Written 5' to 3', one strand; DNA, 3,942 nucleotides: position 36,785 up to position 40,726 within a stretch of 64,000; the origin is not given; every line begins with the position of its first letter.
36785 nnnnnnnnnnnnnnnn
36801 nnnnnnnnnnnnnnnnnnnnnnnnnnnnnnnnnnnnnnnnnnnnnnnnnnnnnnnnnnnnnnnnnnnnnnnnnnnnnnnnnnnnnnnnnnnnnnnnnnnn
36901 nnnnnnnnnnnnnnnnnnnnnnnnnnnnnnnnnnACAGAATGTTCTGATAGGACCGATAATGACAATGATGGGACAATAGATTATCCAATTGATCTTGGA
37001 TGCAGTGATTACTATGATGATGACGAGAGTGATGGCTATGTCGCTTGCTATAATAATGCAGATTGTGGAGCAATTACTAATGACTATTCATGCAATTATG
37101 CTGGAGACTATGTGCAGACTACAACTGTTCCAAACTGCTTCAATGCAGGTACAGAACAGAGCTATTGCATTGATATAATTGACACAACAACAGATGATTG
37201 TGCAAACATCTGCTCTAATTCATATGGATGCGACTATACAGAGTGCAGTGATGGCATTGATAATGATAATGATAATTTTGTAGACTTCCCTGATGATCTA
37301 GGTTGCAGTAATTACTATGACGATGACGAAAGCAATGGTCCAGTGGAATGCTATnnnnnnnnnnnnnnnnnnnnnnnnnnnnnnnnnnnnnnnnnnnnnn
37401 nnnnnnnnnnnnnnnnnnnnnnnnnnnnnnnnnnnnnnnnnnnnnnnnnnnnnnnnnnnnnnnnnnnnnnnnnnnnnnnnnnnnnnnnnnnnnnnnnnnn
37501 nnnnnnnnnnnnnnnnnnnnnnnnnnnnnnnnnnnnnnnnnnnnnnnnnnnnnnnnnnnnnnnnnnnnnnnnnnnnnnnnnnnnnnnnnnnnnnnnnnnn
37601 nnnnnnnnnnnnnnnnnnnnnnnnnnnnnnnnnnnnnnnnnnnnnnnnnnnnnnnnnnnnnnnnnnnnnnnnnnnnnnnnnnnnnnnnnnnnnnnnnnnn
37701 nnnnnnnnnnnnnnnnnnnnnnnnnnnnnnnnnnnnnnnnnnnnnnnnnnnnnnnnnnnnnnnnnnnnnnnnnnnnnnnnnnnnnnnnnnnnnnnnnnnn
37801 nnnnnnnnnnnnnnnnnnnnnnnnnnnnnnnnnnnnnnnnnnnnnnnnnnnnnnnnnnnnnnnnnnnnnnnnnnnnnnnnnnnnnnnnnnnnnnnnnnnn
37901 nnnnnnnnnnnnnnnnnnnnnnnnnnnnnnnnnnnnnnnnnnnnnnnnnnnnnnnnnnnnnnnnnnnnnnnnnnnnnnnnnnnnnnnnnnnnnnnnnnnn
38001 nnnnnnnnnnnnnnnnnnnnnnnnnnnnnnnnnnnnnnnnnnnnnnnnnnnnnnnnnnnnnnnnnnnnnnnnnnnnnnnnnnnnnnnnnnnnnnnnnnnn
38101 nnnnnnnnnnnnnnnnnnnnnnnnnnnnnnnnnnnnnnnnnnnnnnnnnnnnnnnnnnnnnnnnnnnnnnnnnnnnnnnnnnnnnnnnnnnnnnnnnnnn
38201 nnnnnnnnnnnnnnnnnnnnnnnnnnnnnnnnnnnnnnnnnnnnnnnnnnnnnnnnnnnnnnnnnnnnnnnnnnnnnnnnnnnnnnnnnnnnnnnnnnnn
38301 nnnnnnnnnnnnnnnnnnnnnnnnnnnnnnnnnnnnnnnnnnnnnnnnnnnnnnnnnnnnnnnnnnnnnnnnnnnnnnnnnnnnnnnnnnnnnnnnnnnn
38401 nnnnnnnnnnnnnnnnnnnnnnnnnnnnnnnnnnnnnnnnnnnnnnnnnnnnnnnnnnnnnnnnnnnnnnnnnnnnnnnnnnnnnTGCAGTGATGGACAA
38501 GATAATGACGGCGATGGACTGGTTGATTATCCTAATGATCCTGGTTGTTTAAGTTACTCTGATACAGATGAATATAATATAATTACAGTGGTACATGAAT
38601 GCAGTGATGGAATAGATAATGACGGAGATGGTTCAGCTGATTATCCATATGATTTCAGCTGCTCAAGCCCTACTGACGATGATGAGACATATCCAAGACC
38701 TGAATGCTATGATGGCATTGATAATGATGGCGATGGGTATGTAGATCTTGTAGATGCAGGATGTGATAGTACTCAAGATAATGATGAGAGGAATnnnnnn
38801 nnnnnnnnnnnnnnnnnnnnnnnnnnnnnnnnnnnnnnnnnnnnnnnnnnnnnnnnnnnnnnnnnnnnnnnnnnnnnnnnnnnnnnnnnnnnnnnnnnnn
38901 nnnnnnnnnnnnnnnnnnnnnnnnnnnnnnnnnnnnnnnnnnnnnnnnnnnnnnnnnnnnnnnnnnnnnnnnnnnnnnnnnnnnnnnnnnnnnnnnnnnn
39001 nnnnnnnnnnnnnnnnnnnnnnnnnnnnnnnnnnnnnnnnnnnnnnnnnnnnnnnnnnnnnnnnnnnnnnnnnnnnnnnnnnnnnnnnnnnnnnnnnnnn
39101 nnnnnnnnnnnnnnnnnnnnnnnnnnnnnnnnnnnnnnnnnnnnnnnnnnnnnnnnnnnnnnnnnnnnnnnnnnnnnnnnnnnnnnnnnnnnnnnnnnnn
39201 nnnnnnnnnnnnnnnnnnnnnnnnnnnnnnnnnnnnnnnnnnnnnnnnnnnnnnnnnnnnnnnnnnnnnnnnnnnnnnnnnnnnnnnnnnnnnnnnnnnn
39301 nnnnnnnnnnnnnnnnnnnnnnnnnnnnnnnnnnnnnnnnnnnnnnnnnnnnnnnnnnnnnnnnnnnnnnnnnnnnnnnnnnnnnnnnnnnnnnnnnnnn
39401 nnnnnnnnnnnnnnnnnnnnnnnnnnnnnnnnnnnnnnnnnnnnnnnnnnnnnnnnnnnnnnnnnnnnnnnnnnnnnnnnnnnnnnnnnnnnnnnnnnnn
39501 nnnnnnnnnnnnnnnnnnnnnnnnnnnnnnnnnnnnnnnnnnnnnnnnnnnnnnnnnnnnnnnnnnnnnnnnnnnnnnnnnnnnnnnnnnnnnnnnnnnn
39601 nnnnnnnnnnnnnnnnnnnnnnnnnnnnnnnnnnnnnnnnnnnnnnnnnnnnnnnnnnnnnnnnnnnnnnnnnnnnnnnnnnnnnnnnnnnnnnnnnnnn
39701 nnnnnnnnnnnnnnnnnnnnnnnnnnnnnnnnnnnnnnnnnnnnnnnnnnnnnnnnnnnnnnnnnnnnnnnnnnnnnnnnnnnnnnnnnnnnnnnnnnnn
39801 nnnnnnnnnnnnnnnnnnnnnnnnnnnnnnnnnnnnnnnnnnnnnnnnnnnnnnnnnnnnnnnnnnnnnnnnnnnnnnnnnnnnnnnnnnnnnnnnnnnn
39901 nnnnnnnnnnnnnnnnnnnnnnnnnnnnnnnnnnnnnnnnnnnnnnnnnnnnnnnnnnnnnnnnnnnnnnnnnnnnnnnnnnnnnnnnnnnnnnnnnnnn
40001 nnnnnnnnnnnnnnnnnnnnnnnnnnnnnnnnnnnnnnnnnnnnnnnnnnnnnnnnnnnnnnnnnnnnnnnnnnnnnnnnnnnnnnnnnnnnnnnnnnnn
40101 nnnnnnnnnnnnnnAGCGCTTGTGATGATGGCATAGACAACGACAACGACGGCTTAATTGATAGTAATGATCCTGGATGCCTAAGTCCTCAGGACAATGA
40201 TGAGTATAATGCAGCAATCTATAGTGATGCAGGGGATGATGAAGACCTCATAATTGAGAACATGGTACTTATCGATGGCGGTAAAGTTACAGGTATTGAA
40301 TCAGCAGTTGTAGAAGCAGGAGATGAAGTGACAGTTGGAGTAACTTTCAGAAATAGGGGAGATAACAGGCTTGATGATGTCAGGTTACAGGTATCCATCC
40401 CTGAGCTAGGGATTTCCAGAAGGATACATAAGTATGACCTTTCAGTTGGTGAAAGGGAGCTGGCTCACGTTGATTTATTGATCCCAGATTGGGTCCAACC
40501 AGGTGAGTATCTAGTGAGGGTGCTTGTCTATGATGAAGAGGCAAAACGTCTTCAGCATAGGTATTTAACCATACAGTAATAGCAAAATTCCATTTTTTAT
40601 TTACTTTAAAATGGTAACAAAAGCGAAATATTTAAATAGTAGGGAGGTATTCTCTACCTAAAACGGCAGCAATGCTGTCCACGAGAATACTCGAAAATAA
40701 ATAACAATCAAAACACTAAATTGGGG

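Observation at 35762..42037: Giant secreted protein built from ~15 Cys/Asp-rich MopE-like modules, paired with a CARDB-like membrane-anchored partner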

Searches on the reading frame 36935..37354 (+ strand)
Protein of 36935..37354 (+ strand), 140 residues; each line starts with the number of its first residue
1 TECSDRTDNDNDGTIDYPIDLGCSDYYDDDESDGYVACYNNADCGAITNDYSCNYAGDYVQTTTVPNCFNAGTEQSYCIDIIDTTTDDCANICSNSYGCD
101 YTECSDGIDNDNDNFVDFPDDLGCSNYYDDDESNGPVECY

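Call 35: predict_structure(alignment_id=A3)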
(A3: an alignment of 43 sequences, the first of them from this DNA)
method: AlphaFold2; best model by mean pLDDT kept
length: 140 residues; sequences in the alignment: 43
mean_pLDDT: 90.6   pTM: 0.64
mean pLDDT of the five models: 90.6, 87.8, 86.1, 85.7, 82.2
residues with pLDDT >= 90: 99; 70-90: 35; 50-70: 6; < 50: 0
segments of 3 or more residues with pLDDT < 50: none
pLDDT, mean of each block of 10 residues (from residue 1): 91 88 90 87 97 95 97 91 96 92 92 90 91 71
secondary structure, 60 per line:
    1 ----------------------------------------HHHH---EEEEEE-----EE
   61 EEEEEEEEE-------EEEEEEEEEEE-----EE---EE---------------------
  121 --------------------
elements in order: H41-44 E48-53 E59-69 E77-87

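Call 52: fold_search(model_id=the predicted structure, library=pdb)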
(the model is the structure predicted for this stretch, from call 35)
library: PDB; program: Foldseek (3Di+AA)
matches with E <= 10: 683; with E <= 0.001: 0
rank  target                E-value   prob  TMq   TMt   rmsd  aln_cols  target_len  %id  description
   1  9i97_B                1.3e-01  0.80  0.24  0.22   3.7        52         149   13  Cryo-EM structure of Shigella flexneri LptDE in complex with a Bicyclic Peptide binder (Compound 12) (released 2025-10-15)
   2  9ia2_B                1.7e-01  0.66  0.22  0.21   4.1        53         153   15  LpDEM from Escherichia coli (released 2025-12-10)
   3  9rpt_B                1.8e-01  0.66  0.24  0.23   4.0        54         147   13  Cryo-EM structure of the open state of Shigella flexneri LptDE bound by the RBP of Oekolampad phage (released 2025-12-10)
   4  2r76_B                2.0e-01  0.28  0.20  0.21   4.3        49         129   20  Crystal structure of the rare lipoprotein B (SO_1173) from Shewanella oneidensis, Northeast Structural Genomics Consor (released 2007-09-25)
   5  9i94_B                2.3e-01  0.60  0.22  0.21   4.0        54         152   15  Cryo-EM structure of Shigella flexneri LptDE bound by a Bicyclic peptide molecule (Compound 3) (released 2025-10-15)
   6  9i9z_B                2.5e-01  0.63  0.24  0.23   3.8        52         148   13  LpDE from Escherichia coli (released 2025-12-10)
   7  4rh8_C                2.6e-01  0.51  0.21  0.22   4.2        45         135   16  Crystal structure of the outer membrane lipopolysaccharide transport protein LptE (RlpB) from Escherichia coli in the  (released 2015-11-11)
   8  4nhr                  3.0e-01  0.54  0.23  0.23   3.9        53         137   15  Crystal structure of the outer membrane lipopolysaccharide transport protein LptE (RlpB) (released 2014-07-16)
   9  4n4r_B                3.4e-01  0.60  0.23  0.22   3.9        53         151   17  Structure basis of lipopolysaccharide biogenesis (released 2014-06-25)
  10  9kn3_B                3.6e-01  0.51  0.23  0.21   4.0        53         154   15  Cryo-EM structure of LptDEM complex from Escherichia coli (released 2025-07-23)
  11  4q35_B                3.8e-01  0.57  0.24  0.22   3.7        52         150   13  Structure of a membrane protein (released 2014-06-25)
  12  9q8n_B                4.1e-01  0.54  0.24  0.22   3.7        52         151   13  Cryo-EM structure of Shigella flexneri LptDE bound by a Bicyclic peptide molecule (Compound 16) (released 2025-10-15)
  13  6yfc_AA               4.1e-01  0.41  0.20  0.22   4.5        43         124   12  Virus-like particle of bacteriophage AVE019 (released 2020-09-02)
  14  9fz5_B                4.1e-01  0.41  0.23  0.22   4.0        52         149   13  Cryo-EM structure of LptDE-YedD complex from Escherichia Coli (released 2025-04-09)
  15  5iv8_D                4.1e-01  0.23  0.19  0.18   4.5        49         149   16  The LPS Transporter LptDE from Klebsiella pneumoniae, core complex (released 2016-05-18)
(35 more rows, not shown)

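Call 75: fold_search(model_id=the predicted structure, library=viral)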
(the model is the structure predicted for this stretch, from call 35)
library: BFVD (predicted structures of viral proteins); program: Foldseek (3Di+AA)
matches with E <= 10: 1115; with E <= 0.001: 0
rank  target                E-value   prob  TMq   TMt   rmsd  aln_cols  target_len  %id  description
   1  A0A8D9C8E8            8.4e-02  0.80  0.22  0.34   3.2        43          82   21  Uncharacterized protein [uncultured marine phage]
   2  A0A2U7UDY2            1.2e-01  0.96  0.23  0.27   4.6        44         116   20  Uncharacterized protein [Pandoravirus neocaledonia]
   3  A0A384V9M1            1.2e-01  0.80  0.23  0.48   3.9        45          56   13  Non-structural protein 3a [Transmissible gastroenteritis virus]
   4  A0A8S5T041            1.3e-01  0.51  0.18  0.24   7.1        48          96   12  Uncharacterized protein [Siphoviridae sp. ctRwl19]
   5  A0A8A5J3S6            1.6e-01  0.69  0.21  0.52   3.7        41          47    7  (no name in the UniProt tables at hand)
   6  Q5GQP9                1.7e-01  0.66  0.20  0.41   4.3        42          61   10  Hypothetical-Protein belonging to T4-LIKE GC: 784 [Synechococcus phage S-PM2]
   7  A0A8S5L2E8            2.0e-01  0.95  0.25  0.27   2.6        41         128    7  Coat protein [ssRNA phage Gerhypos.1_21]
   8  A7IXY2                2.0e-01  0.51  0.21  0.37   3.4        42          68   12  Uncharacterized protein b807R [Paramecium bursaria Chlorella virus NY2A]
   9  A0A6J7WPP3            2.3e-01  0.57  0.22  0.36   3.2        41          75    2  Uncharacterized protein [uncultured Caudovirales phage]
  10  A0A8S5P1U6            2.3e-01  0.38  0.16  0.43   7.0        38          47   16  Uncharacterized protein [Myoviridae sp. ctLnO19]
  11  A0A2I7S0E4            2.3e-01  0.35  0.14  0.34   5.8        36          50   11  (no name in the UniProt tables at hand)
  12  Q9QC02                2.6e-01  0.23  0.20  0.15   6.1        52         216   15  SPLF2 glycoprotein [Simian cytomegalovirus (strain Colburn)]
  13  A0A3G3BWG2            2.6e-01  0.16  0.20  0.15  12.0        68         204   15  (no name in the UniProt tables at hand)
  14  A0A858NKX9            2.8e-01  0.92  0.26  0.37   2.2        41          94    5  (no name in the UniProt tables at hand)
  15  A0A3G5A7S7            2.8e-01  0.16  0.18  0.10   7.0        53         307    9  Proliferating cell nuclear antigen [Homavirus sp.]
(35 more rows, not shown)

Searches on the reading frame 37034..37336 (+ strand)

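Call 17: search_protein_families(library=pfam, proteins=[window:37034-37336:+], max_evalue=10)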
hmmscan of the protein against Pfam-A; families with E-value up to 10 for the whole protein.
seq(101 aa): 1 family
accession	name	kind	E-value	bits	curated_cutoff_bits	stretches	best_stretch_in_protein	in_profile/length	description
PF21437.2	CbiG-like_linker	-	3.4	8.4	27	1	41-77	30-66/78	CbiG-like, linker domain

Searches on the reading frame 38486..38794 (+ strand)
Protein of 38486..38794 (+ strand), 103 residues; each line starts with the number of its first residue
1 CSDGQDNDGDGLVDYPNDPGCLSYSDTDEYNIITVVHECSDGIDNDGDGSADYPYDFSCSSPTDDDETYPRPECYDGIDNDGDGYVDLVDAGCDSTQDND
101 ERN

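Call 17: search_protein_families(library=pfam, proteins=[window:38486-38794:+], max_evalue=10)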
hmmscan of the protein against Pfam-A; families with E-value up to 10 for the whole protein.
seq(103 aa): 3 families
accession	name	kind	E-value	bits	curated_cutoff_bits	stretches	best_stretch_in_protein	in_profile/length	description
PF17512.7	Sh_2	-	0.12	12.6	27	1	10-43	117-150/174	Metapneumovirus Small hydrophobic protein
PF13405.12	EF-hand_6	-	2.7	8.4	25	1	74-89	5-20/30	EF-hand domain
PF11617.13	Cu-binding_MopE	-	2.9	8.6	27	2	39-52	17-29/30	Putative metal-binding motif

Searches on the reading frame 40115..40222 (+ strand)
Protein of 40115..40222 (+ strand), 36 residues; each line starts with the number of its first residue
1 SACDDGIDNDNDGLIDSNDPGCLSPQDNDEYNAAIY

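Call 74: search_solved_structures(query=A4, max_evalue=1, show_alignments=4)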
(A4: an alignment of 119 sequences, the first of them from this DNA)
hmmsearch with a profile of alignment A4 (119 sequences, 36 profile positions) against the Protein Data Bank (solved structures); distinct sequences matched with E-value up to 1: 25.
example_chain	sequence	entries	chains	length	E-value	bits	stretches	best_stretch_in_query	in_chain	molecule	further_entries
7plp_A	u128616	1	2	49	0.00065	22.8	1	1-23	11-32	Teneurin-4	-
8fia_A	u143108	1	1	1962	0.053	16.7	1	3-24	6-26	Teneurin-m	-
1sw8_A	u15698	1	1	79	0.11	15.7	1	5-19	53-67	Calmodulin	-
6vhh_A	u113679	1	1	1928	0.11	15.6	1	2-23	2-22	Teneurin-2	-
6cmx_A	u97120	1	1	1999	0.12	15.5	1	2-23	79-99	Teneurin-2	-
7qug_A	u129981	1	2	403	0.13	15.4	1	1-21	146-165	carbon-sulfur lyase FnaPatB1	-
6ui4_B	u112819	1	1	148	0.24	14.6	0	7-19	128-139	Calmodulin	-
5xop_A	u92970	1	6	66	0.27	14.4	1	7-17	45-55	Calcium-binding protein 1 (EhCBP1), putative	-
4q57_A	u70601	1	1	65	0.31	14.2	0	5-19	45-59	Calmodulin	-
2hf5_A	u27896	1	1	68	0.32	14.1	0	5-19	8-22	Calmodulin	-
9nvn_E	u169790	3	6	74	0.42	13.8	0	5-19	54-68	Calmodulin-1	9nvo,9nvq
3b32_A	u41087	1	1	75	0.44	13.7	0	5-19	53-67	Calmodulin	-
1ak8_A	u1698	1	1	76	0.46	13.7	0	5-19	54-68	CALMODULIN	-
1f70_A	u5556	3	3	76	0.46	13.6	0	5-19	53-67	CALMODULIN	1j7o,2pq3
2lqc_A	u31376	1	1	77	0.48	13.6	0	5-19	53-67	Calmodulin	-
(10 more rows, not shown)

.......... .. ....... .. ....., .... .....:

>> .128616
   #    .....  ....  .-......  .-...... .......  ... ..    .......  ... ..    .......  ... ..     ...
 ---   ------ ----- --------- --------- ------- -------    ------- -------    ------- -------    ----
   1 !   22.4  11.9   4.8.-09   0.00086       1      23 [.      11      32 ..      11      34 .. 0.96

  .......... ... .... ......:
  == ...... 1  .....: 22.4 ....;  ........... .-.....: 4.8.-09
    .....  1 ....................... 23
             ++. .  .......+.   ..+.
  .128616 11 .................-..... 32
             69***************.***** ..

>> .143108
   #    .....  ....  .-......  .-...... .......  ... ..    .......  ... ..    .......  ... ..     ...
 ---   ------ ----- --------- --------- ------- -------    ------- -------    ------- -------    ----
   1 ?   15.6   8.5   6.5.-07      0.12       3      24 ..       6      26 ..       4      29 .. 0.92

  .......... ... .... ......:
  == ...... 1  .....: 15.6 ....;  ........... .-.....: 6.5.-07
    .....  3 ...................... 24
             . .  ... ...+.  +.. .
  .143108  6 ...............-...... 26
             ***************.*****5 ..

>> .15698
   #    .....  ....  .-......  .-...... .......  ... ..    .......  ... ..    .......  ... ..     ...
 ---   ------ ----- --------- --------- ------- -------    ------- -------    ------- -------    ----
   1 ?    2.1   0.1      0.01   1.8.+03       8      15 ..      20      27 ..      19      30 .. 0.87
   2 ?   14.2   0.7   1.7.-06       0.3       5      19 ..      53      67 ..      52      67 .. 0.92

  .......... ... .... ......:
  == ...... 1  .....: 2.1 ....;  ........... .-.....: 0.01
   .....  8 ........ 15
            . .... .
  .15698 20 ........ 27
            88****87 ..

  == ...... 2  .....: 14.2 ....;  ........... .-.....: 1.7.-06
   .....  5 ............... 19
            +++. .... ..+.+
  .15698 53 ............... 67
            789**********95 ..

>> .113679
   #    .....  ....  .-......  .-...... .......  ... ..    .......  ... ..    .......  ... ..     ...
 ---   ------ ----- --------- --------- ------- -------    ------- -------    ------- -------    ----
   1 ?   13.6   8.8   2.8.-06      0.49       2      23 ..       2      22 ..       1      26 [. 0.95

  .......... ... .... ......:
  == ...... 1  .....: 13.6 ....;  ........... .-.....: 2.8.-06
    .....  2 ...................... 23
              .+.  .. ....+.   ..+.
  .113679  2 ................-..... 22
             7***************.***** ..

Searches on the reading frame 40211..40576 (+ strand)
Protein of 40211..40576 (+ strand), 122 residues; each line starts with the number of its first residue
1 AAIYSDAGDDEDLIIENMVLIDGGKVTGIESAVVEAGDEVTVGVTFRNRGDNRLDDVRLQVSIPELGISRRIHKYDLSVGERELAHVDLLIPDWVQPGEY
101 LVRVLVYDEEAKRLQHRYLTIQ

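Call 17: search_protein_families(library=pfam, proteins=[window:40211-40576:+], max_evalue=10)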
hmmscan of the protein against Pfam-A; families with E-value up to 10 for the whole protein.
seq(122 aa): 5 families
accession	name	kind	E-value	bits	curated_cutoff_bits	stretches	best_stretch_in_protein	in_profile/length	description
PF10633.15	NPCBM_assoc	-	4.8e-06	27.1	24.4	1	34-104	1-73/78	NPCBM-associated, NEW3 domain of alpha-galactosidase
PF14524.12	Wzt_C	-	0.029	14.8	30.4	1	15-115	12-118/143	Wzt C-terminal domain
PF22599.2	SecDF_P1_head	-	0.049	14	27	1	7-57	7-57/114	SecDF, P1 head subdomain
PF01835.25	MG2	-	0.078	13.8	32.8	1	34-115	11-90/96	MG2 domain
PF15418.12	DUF4625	-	0.13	13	27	1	74-110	81-118/131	Domain of unknown function (DUF4625)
